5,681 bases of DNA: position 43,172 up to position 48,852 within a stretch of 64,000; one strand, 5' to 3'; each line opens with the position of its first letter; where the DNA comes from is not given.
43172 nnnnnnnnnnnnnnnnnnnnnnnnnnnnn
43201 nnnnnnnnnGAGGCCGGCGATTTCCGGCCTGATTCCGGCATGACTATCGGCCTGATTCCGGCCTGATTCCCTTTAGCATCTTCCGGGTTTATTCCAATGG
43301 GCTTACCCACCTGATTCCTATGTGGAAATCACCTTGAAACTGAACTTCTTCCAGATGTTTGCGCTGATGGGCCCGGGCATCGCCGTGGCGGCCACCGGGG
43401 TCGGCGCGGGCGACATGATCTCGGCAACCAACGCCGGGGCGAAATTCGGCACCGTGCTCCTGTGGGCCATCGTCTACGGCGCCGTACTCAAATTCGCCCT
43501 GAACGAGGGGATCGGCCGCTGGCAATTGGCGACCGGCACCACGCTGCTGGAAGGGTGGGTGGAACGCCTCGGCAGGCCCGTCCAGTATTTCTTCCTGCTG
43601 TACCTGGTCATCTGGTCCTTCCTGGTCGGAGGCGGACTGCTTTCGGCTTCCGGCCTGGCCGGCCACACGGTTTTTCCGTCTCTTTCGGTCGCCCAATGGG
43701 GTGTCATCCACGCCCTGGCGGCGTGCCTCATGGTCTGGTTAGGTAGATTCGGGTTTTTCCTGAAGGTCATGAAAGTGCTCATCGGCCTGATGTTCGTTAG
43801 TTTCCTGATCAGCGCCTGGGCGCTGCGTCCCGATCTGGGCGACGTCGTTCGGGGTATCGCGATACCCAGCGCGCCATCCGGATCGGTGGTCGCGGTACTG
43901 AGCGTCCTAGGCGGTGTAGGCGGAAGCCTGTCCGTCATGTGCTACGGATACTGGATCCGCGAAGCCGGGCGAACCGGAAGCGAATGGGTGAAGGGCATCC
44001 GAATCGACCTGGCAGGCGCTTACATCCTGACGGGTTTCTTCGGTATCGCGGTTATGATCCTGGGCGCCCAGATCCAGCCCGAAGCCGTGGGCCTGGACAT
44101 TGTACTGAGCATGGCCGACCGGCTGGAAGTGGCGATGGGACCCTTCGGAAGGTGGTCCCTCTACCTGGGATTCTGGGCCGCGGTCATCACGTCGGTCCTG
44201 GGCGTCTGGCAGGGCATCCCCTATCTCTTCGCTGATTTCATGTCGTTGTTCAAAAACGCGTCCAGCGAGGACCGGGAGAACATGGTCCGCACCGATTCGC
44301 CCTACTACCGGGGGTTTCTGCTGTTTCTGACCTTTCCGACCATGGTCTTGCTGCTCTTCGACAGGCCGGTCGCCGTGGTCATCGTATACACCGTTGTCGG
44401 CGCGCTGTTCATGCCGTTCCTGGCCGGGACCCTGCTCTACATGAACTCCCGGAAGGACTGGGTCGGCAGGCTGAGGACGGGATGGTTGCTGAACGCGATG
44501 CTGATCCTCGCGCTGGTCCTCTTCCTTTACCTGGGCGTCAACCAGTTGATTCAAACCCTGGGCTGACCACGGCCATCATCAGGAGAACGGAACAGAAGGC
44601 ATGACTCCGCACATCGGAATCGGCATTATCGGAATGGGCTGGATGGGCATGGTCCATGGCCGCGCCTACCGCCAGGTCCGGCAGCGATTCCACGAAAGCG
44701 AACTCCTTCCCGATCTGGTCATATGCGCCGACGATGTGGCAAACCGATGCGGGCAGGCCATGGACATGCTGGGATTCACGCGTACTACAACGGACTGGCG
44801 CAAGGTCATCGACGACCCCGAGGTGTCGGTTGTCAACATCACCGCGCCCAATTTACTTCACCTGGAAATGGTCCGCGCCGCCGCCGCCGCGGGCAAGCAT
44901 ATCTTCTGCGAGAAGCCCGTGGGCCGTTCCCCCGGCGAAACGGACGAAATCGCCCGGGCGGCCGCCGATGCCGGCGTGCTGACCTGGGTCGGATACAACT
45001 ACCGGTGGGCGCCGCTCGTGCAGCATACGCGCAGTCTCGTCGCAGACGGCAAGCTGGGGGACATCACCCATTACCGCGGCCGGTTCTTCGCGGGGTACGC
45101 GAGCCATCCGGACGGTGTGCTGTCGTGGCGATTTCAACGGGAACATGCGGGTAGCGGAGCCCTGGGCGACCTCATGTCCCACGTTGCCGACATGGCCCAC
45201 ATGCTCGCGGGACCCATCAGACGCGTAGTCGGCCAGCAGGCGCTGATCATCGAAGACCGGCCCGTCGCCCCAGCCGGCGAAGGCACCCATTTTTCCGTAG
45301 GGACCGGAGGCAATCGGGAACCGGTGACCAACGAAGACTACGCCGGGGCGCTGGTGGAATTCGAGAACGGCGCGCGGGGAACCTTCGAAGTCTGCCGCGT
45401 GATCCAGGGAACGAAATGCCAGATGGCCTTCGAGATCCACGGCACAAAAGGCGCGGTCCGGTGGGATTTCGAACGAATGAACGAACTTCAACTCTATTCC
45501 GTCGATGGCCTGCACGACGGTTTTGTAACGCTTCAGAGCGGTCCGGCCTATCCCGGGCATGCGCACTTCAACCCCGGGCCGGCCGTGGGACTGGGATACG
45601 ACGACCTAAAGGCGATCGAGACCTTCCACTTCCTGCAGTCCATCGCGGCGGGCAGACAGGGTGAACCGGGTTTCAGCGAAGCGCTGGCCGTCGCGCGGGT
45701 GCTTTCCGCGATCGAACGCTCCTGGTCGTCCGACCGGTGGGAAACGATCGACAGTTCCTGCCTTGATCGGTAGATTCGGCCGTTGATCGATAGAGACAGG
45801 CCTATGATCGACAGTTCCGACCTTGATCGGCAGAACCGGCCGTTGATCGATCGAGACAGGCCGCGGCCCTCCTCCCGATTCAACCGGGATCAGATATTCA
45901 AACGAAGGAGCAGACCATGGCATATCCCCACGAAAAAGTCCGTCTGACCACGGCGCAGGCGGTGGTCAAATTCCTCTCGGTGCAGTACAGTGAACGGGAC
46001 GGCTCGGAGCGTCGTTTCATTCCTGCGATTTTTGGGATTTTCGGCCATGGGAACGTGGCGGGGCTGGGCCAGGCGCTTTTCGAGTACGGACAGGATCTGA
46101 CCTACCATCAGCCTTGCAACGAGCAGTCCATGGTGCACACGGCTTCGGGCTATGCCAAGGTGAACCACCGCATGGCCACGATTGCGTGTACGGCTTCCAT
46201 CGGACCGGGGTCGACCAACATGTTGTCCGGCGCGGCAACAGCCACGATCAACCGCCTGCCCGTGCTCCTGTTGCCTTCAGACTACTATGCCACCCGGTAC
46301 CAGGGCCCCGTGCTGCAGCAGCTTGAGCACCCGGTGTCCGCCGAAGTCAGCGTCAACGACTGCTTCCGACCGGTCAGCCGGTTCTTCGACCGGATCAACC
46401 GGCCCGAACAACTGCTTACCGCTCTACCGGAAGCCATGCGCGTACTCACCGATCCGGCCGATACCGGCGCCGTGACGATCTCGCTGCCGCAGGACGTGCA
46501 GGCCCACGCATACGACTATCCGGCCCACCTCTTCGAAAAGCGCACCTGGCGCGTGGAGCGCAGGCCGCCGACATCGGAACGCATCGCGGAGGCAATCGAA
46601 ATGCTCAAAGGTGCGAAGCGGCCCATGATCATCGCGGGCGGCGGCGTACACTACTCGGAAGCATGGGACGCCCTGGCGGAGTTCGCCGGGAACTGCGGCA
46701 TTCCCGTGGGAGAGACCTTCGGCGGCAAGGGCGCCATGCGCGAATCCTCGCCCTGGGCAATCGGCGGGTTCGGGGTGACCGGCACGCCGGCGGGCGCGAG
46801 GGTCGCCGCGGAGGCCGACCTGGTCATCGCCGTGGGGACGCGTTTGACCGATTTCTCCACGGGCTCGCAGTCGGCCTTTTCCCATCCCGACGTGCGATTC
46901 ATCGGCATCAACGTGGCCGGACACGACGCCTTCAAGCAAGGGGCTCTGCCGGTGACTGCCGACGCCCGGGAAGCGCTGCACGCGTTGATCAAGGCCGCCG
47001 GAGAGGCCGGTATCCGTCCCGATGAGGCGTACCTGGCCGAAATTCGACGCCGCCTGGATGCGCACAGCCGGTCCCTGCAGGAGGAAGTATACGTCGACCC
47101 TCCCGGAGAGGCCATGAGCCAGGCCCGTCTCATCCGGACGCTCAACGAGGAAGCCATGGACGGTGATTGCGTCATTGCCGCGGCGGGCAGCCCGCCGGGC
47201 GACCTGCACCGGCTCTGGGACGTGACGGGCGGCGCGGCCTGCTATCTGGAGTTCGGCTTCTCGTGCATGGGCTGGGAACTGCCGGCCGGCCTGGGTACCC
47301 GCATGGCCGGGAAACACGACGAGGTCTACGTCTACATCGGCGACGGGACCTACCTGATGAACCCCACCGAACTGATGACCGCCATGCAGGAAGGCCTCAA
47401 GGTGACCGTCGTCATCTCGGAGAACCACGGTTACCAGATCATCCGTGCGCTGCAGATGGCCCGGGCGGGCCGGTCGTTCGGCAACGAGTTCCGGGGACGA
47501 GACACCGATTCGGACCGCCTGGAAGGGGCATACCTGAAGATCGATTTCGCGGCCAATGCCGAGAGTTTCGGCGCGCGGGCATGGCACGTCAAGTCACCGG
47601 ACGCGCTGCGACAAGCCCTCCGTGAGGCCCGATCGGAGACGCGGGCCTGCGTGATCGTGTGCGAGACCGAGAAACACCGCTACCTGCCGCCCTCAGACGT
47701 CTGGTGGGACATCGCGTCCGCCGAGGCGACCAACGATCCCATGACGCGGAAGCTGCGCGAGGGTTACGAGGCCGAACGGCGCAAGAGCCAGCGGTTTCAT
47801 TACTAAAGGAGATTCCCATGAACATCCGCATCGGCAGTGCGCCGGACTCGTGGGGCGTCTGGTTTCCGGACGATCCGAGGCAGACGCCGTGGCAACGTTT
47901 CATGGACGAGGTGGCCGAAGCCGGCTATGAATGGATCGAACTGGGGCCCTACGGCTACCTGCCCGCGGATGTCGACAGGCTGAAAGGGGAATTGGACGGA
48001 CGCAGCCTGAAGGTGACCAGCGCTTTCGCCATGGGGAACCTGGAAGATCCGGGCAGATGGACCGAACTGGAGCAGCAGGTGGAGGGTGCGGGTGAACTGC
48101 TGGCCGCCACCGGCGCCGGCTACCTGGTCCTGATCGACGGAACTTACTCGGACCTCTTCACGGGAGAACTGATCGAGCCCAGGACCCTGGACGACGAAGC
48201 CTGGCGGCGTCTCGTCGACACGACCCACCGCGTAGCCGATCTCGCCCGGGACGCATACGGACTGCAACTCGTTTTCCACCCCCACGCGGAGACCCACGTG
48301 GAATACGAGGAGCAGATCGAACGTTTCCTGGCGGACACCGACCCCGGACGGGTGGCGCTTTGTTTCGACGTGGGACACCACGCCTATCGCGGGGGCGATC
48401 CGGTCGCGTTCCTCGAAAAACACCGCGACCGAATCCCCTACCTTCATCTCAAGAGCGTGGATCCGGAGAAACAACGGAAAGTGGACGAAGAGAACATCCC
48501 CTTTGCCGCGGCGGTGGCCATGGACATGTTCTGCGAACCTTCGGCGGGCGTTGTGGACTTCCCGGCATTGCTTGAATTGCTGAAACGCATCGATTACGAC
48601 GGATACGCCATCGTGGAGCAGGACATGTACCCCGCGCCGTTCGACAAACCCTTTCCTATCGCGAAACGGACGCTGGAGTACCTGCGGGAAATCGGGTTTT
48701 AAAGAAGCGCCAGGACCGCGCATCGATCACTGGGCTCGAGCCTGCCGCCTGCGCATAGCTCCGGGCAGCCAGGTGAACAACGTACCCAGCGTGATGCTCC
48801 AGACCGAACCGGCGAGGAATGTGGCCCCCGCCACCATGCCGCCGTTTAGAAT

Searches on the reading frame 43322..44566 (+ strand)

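Call 67: search_protein_families(library=pfam, proteins=[window:43322-44566:+], max_evalue=0.001)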
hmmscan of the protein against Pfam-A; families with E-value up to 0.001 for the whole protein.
window:43322-44566:+ (414 aa): 1 family
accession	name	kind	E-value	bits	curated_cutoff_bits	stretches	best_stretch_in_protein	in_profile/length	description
PF01566.24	Nramp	-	2e-33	116.4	29.8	1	34-387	3-356/357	Natural resistance-associated macrophage protein-like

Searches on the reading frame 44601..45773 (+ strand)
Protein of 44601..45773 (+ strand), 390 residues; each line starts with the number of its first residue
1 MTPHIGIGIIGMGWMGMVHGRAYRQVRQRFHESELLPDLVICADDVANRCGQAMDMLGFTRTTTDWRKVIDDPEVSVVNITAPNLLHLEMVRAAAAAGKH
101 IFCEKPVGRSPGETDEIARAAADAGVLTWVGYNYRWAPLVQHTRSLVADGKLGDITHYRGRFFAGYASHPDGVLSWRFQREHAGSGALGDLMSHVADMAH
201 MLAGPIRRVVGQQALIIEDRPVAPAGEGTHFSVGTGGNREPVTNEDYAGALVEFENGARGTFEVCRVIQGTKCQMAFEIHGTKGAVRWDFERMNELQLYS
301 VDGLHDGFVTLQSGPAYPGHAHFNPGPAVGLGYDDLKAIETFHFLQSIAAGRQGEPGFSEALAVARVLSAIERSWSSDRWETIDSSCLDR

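Call 67: search_protein_families(library=pfam, proteins=[window:44601-45773:+], max_evalue=0.001)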
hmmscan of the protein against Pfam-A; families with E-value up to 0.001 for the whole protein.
window:44601-45773:+ (390 aa): 3 families
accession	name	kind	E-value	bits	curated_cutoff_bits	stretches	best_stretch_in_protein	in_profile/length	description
PF22725.1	GFO_IDH_MocA_C3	-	3.6e-27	95.2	27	1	140-286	1-123/124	GFO/IDH/MocA C-terminal domain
PF02894.22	GFO_IDH_MocA_C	-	1.6e-21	77.6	22.9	1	144-380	1-215/218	Oxidoreductase family, C-terminal alpha/beta domain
PF01408.29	GFO_IDH_MocA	-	4.5e-20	73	24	1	6-132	2-120/120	Oxidoreductase family, NAD-binding Rossmann fold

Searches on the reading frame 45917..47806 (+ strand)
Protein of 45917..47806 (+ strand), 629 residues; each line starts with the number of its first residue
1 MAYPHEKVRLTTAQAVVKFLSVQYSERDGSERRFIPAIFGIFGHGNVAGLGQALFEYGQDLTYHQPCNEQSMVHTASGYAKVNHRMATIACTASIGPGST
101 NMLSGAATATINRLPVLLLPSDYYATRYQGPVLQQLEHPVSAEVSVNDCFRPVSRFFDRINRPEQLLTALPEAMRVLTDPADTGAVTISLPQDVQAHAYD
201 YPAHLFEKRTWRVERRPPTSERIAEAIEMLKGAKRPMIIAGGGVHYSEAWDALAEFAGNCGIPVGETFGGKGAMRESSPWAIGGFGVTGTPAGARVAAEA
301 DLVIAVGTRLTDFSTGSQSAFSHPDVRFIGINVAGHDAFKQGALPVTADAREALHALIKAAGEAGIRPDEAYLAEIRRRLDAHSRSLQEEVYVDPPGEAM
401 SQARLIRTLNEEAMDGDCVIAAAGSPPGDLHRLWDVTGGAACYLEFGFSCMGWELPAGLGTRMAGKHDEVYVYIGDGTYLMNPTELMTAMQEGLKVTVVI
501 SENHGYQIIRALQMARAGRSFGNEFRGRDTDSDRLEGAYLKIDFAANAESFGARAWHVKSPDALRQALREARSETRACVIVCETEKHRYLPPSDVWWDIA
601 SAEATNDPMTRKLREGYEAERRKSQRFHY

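Call 67: search_protein_families(library=pfam, proteins=[window:45917-47806:+], max_evalue=0.001)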
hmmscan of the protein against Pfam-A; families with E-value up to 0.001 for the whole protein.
window:45917-47806:+ (629 aa): 3 families
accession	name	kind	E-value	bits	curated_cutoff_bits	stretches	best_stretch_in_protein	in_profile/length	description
PF00205.28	TPP_enzyme_M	-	1.3e-35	122.5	30.4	1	223-357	1-137/137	Thiamine pyrophosphate enzyme, central domain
PF02775.26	TPP_enzyme_C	-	7.8e-30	104.1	21.9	1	423-581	2-150/151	Thiamine pyrophosphate enzyme, C-terminal TPP binding domain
PF02776.23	TPP_enzyme_N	-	2.2e-11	44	26.8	1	38-128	19-105/119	Thiamine pyrophosphate enzyme, N-terminal TPP binding domain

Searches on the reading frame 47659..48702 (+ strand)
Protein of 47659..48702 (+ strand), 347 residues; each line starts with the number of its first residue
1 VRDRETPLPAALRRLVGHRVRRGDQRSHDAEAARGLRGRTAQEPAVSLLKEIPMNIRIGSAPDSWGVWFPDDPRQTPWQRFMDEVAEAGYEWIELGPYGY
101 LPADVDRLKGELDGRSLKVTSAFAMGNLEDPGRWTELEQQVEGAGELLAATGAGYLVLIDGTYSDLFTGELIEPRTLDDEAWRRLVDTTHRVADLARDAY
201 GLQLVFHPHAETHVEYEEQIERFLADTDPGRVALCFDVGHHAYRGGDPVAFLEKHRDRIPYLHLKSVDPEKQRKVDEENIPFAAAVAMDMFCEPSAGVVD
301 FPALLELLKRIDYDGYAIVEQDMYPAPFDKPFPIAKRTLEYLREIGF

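Call 67: search_protein_families(library=pfam, proteins=[window:47659-48702:+], max_evalue=0.001)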
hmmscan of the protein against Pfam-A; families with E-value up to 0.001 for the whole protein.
window:47659-48702:+ (347 aa): 1 family
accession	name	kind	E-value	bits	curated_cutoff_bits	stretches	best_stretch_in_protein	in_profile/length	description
PF01261.30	AP_endonuc_2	-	1.1e-29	104.3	31.1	1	83-344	2-248/249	Xylose isomerase-like TIM barrel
